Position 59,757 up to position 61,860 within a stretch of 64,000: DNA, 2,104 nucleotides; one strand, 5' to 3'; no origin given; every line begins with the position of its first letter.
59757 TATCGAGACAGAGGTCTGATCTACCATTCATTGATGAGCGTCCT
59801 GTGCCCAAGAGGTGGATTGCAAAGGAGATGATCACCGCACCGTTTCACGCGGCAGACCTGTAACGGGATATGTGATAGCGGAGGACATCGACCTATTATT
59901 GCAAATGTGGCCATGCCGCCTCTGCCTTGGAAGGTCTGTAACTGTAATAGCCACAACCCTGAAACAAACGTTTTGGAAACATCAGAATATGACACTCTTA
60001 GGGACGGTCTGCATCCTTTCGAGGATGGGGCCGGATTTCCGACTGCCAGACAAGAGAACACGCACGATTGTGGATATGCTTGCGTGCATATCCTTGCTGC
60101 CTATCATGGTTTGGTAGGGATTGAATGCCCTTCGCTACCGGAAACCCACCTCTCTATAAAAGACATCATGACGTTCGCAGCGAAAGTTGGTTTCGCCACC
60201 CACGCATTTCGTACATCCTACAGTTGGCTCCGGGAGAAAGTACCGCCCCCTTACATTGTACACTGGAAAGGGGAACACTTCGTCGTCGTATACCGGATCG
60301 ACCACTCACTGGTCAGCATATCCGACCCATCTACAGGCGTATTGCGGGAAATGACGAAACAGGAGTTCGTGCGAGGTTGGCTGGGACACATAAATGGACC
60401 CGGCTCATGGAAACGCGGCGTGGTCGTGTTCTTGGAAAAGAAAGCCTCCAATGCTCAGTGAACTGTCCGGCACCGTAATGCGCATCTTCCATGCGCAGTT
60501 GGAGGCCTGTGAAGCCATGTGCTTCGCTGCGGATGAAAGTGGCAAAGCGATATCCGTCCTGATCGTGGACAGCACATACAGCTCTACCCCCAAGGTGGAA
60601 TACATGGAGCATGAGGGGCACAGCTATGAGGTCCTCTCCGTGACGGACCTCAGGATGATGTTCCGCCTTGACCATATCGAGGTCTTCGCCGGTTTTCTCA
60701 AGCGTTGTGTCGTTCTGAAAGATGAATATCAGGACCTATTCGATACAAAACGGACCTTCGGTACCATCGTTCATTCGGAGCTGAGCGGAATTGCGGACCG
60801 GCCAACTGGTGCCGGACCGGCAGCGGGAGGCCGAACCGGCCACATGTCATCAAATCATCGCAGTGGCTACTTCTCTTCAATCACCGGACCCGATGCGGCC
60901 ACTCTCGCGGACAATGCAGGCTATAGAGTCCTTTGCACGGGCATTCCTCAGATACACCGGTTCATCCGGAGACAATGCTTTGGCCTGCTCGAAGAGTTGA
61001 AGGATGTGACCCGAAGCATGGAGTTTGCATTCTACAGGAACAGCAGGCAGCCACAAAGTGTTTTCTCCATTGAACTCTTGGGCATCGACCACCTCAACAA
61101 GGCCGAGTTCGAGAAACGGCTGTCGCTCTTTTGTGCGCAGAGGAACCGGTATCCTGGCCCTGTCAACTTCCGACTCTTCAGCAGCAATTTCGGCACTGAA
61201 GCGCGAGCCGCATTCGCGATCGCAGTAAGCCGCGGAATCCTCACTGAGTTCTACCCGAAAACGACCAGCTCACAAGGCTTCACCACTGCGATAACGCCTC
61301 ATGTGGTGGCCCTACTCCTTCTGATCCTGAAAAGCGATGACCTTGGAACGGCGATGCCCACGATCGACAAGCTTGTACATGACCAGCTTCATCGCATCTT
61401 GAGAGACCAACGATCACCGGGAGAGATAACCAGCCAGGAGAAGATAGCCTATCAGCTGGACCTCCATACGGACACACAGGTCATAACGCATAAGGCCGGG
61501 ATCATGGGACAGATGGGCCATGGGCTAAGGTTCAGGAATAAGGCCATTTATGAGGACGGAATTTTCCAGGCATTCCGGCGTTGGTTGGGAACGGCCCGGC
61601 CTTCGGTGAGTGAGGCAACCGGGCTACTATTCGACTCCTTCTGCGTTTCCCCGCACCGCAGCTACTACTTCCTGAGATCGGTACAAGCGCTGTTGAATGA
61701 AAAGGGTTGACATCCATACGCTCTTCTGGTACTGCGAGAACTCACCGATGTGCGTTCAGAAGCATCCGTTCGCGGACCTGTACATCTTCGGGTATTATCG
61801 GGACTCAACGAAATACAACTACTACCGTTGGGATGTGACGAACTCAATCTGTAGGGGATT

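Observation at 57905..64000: AT-richer island with an unassigned operon: Pol-beta NTase, stand-alone C39 peptidase, 419-aa unknown, RNA ligase, Nudix::RNA-ligase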

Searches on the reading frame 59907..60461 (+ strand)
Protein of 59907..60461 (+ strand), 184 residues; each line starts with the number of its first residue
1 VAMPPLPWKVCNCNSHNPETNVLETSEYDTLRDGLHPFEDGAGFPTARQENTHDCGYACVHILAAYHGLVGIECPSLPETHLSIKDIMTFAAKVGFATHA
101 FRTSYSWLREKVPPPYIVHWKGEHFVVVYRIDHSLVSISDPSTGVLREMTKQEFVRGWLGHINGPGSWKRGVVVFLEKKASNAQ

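Call 3: search_protein_families(library=pfam, proteins=[window:59907-60461:+], max_evalue=0.1)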
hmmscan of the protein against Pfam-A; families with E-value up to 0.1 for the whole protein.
window:59907-60461:+ (184 aa): 2 families
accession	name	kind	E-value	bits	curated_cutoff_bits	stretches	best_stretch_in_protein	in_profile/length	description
PF03412.21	Peptidase_C39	-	1e-19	71.1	22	1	45-160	3-123/133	Peptidase C39 family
PF12385.14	Peptidase_C70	-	0.041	14.2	19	1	77-155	51-137/141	Papain-like cysteine protease AvrRpt2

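Call 4: search_protein_families(library=padloc, proteins=[window:59907-60461:+], max_evalue=0.1)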
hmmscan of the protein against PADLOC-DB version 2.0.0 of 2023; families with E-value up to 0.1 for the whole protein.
window:59907-60461:+ (184 aa): 0 families

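Call 5: search_protein_families(library=ncbifam, proteins=[window:59907-60461:+], max_evalue=0.1)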
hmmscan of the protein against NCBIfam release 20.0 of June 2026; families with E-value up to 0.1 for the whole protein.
window:59907-60461:+ (184 aa): 4 families
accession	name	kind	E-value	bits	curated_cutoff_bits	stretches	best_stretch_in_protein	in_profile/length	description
TIGR03796.1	NHLM_micro_ABC1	equivalog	2.1e-10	39.5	853.3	1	45-160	3-121/710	NHLP family bacteriocin export ABC transporter peptidase/permease/ATPase subunit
NF058616.2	C39_FapD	equivalog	3.7e-06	26.4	330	1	82-162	94-175/224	fibril amyloid maturation endopeptidase FapD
TIGR01193.1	bacteriocin_ABC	subfamily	0.00014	20.6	523.85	1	52-160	4-123/708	peptide cleavage/export ABC transporter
NF045998.1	cleave_ABC_plasm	equivalog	0.0017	16.7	500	1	82-160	41-123/673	Mbov_0121 family peptidase domain-containing ABC transporter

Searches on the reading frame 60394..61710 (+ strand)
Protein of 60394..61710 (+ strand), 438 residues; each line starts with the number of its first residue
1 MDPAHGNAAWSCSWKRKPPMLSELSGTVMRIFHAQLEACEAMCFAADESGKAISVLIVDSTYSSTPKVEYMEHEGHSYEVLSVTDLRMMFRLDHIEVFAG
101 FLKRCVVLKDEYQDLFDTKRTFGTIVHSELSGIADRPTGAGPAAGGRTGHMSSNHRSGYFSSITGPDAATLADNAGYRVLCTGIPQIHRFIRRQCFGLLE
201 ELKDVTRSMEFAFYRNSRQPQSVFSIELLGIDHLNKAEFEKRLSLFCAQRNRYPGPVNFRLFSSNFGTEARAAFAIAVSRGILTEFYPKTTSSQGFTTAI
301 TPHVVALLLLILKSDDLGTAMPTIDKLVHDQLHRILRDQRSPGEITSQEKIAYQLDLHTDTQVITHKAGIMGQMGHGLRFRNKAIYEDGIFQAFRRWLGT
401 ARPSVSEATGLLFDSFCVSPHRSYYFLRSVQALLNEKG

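Call 3: search_protein_families(library=pfam, proteins=[window:60394-61710:+], max_evalue=0.1)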
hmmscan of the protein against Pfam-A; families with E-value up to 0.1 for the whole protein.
window:60394-61710:+ (438 aa): 0 families

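Call 4: search_protein_families(library=padloc, proteins=[window:60394-61710:+], max_evalue=0.1)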
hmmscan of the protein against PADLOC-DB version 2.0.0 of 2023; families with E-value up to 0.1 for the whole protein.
window:60394-61710:+ (438 aa): 0 families

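Call 5: search_protein_families(library=ncbifam, proteins=[window:60394-61710:+], max_evalue=0.1)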
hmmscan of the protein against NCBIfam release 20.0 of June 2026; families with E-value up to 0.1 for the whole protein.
window:60394-61710:+ (438 aa): 0 families

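Call 12: find_homologous_proteins(query=window:60451-61710:+)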
Query window:60451-61710:+ (419 aa): 12 proteins with E <= 0.001 among 8000 candidates.
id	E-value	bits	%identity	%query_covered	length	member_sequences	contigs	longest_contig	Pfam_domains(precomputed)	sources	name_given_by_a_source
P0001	3.6e-281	950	100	100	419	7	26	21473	-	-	-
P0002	8.3e-223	758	81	100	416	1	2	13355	-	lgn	-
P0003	3.5e-208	709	76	100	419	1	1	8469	-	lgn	-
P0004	4.7e-185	633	72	95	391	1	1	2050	-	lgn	-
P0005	4.9e-180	617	69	100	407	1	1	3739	-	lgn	-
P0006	1.3e-178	612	67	100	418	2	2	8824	-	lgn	-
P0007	6.2e-178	610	69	100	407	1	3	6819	-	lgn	-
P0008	4.8e-176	604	66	100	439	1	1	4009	-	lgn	-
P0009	5.0e-174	597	67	100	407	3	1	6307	-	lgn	-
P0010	5.5e-148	511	56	100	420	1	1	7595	-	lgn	-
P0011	5.7e-142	491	55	100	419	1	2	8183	-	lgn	-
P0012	1.7e-116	408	47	100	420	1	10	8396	-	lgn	-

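Call 13: find_encoding_contigs(protein=P0012, flank=10000, max_places=4)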
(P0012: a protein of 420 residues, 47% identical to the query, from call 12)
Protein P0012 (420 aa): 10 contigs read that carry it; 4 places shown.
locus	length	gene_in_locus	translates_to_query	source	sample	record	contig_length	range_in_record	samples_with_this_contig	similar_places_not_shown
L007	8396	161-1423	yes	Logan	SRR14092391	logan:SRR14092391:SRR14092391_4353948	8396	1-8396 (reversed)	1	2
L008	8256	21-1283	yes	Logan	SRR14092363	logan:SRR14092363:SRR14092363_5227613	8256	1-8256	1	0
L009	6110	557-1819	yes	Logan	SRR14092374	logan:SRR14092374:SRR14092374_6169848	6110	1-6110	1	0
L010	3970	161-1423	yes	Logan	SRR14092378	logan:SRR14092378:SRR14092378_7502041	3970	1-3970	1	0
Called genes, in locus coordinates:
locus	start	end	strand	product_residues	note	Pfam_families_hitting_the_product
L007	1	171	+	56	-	?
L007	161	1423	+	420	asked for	-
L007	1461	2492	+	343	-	PF09511:RNA_lig_T4_1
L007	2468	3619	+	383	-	PF00293:NUDIX, PF09511:RNA_lig_T4_1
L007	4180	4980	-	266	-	-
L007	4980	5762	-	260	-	PF19849:DUF6324 (faint)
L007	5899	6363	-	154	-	PF00583:Acetyltransf_1, PF13673:Acetyltransf_10 (weak)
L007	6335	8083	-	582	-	-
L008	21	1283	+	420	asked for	-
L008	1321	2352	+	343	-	PF09511:RNA_lig_T4_1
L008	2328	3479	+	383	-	PF00293:NUDIX, PF09511:RNA_lig_T4_1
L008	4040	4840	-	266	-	-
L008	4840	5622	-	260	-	PF19849:DUF6324 (faint)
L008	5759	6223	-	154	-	PF00583:Acetyltransf_1, PF13673:Acetyltransf_10 (weak)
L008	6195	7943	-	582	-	-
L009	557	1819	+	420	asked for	-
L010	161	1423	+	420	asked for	-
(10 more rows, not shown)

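Call 14: find_encoding_contigs(protein=P0010, flank=10000, max_places=3)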
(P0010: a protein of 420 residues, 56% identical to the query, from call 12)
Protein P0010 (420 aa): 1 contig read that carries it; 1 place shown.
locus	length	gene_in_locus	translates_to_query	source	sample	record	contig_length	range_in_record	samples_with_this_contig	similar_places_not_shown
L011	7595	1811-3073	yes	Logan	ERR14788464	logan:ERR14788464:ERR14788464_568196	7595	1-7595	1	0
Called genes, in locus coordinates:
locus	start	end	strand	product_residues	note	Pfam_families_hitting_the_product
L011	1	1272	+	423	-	?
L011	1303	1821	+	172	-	PF03412:Peptidase_C39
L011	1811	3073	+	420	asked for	-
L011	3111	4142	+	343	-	-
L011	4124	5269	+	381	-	PF00293:NUDIX, PF09511:RNA_lig_T4_1 (weak)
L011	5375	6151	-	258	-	-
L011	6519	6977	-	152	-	-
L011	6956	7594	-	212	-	?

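Call 15: find_encoding_contigs(protein=P0011, flank=10000, max_places=3)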
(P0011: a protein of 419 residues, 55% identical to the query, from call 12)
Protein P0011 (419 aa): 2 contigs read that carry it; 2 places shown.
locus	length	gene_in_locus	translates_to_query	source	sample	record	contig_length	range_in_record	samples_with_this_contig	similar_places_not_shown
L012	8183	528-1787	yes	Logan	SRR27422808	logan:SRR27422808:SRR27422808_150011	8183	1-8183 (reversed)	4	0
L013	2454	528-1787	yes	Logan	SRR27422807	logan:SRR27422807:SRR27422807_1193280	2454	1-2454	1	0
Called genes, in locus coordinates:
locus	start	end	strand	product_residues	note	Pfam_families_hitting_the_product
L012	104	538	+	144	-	PF03412:Peptidase_C39, PF13529:Peptidase_C39_2 (faint)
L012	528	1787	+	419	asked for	-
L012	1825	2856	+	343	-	PF09511:RNA_lig_T4_1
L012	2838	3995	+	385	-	PF00293:NUDIX, PF09511:RNA_lig_T4_1 (weak)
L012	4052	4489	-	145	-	-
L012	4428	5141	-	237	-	-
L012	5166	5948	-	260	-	-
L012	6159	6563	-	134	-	PF00583:Acetyltransf_1, PF13673:Acetyltransf_10 (weak), PF13508:Acetyltransf_7 (weak)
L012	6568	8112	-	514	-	PF01909:NTP_transf_2 (weak), PF18765:Polbeta (weak)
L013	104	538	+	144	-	PF03412:Peptidase_C39, PF13529:Peptidase_C39_2 (faint)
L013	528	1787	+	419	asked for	-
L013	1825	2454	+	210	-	?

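Call 30: search_solved_structures(query=A1, max_evalue=10)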
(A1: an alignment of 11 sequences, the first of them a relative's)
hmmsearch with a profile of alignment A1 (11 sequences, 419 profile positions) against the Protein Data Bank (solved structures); distinct sequences matched with E-value up to 10: 1.
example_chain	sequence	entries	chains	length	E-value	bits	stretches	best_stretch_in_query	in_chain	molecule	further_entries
2cq1_A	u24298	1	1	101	1.4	10.9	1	313-351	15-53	PTB-like protein L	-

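Call 45: predict_structure(alignment_id=A1)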
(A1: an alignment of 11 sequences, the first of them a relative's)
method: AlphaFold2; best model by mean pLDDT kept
length: 419 residues; sequences in the alignment: 11
mean_pLDDT: 58.2   pTM: 0.41
mean pLDDT of the five models: 58.2, 56.0, 55.9, 54.8, 50.5
residues with pLDDT >= 90: 1; 70-90: 146; 50-70: 120; < 50: 152
segments of 3 or more residues with pLDDT < 50: 1-3, 104-136, 145-248, 268-272, 321-324
pLDDT, mean of each block of 10 residues (from residue 1): 65 84 79 82 75 83 72 57 77 65 40 30 28 49 51 28 28 32 31 34 36 39 44 38 40 66 54 59 79 67 80 71 52 71 62 56 69 86 81 69 73 66
secondary structure, 60 per line:
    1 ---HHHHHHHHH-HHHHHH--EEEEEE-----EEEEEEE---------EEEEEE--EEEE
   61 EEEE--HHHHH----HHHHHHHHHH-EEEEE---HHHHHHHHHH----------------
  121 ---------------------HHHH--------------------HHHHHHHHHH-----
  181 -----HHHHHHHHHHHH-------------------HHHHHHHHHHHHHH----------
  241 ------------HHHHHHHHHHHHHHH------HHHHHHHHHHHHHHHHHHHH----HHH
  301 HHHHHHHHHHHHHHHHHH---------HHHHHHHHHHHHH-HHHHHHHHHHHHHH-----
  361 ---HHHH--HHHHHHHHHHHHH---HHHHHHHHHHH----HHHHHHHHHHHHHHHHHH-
elements in order: H4-12 H14-19 E22-27 E33-39 E49-54 E57-64 H67-71 H76-85 E87-91 H95-104 H142-145 H166-175 H186-197 H217-230 H253-267 H274-293 H298-318 H328-340 H342-355 H364-367 H370-382 H386-396 H401-418

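Call 55: fold_search(model_id=the predicted structure, library=pdb)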
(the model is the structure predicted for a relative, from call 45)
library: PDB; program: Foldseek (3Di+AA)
matches with E <= 10: 138; with E <= 0.001: 0
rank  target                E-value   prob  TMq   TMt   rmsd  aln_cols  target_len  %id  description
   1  6un8_B                1.2e-02  1.00  0.19  0.29   4.9       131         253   13  Wild type ANT bound to neomycin (released 2020-05-06)
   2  6nmk_B                1.2e-02  1.00  0.19  0.29   5.0       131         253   13  Binary complex structure of the T130K mutant of ANT-4'' with Neomycin (released 2020-01-15)
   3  6p06_A                1.3e-02  1.00  0.21  0.32   4.3       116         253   12  Ternary structure of the E52D mutant of ANT-4 with Neomycin and AMPCPP (released 2020-01-29)
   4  3c18_B                2.2e-02  1.00  0.21  0.29   3.2       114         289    9  Crystal structure of nucleotidyltransferase-like protein (ZP_00538802.1) from Exiguobacterium sibiricum 255-15 at 1.90 (released 2008-02-12)
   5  3c18_A                2.6e-02  1.00  0.22  0.31   3.5       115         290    9  Crystal structure of nucleotidyltransferase-like protein (ZP_00538802.1) from Exiguobacterium sibiricum 255-15 at 1.90 (released 2008-02-12)
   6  6nmk_A                2.7e-02  1.00  0.21  0.33   4.4       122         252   13  Binary complex structure of the T130K mutant of ANT-4'' with Neomycin (released 2020-01-15)
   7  6un8_A                3.6e-02  1.00  0.19  0.29   4.9       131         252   13  Wild type ANT bound to neomycin (released 2020-05-06)
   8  1kny_A                4.9e-02  1.00  0.18  0.28   4.9       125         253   12  KANAMYCIN NUCLEOTIDYLTRANSFERASE (released 1996-08-17)
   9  6p01_A                6.3e-02  1.00  0.19  0.29   4.9       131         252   13  Apo structure of the E52D mutant of ANT-4 (released 2020-01-29)
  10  2cj8_B                6.7e-01  0.14  0.12  0.23  14.7       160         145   11  Crystal Structure of a Cell Wall Invertase Inhibitor from Tobacco (pH 9.5) (released 2006-04-03)
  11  8bsb_B                1.1e+00  0.06  0.09  0.17  21.9       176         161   10  Vc1313-LBD bound to D-lysine (released 2023-06-07)
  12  9o40_A                1.2e+00  0.04  0.09  0.15  31.6       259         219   11  cryo-EM structure of TolQR conformation1 in SMA nanodiscs (released 2025-12-17)
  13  5yep_A                1.3e+00  0.63  0.16  0.48   5.1       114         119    6  Crystal structure of SO_3166-SO_3165 from Shewanella oneidensis (released 2018-03-28)
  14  4bne_A                1.6e+00  0.04  0.10  0.13  33.7       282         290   12  Pacsin2 Interacts with Membranes and Actin-Filaments (released 2014-05-14)
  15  3qxl_A                1.8e+00  0.05  0.10  0.15  19.4       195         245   11  Crystal structure of the CDC25 Domain from Ral-specific Guanine-nucleotide Exchange Factor RalGPS1a (released 2011-05-11)
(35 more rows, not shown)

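Call 57: search_protein_representatives(alignment_id=A1)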
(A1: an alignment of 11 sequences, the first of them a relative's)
Query: 11 sequences, 419 profile positions. Proteins with E-value up to 0.001 (for the whole library): 2; up to 1e-10: 2; up to 1e-30: 2. The best 2 are listed.
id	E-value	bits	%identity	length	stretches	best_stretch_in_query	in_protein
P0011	1.1e-213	726.1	-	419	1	1-418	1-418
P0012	5.2e-201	684.4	-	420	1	1-419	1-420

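Call 70: search_protein_families(library=pfam, proteins=[L007:4180-4980:-, L012:4428-5141:-], max_evalue=1)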
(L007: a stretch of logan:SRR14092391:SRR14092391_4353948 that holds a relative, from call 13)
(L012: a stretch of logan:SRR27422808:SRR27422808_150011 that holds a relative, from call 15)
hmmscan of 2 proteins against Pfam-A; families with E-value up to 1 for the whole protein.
L007:4180-4980:- (266 aa): 0 families

L012:4428-5141:- (237 aa): 0 families

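Call 79: search_protein_families(library=phrogs, proteins=[window:60451-61710:+], max_evalue=0.01)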
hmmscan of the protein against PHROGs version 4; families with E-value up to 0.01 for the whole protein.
window:60451-61710:+ (419 aa): 0 families
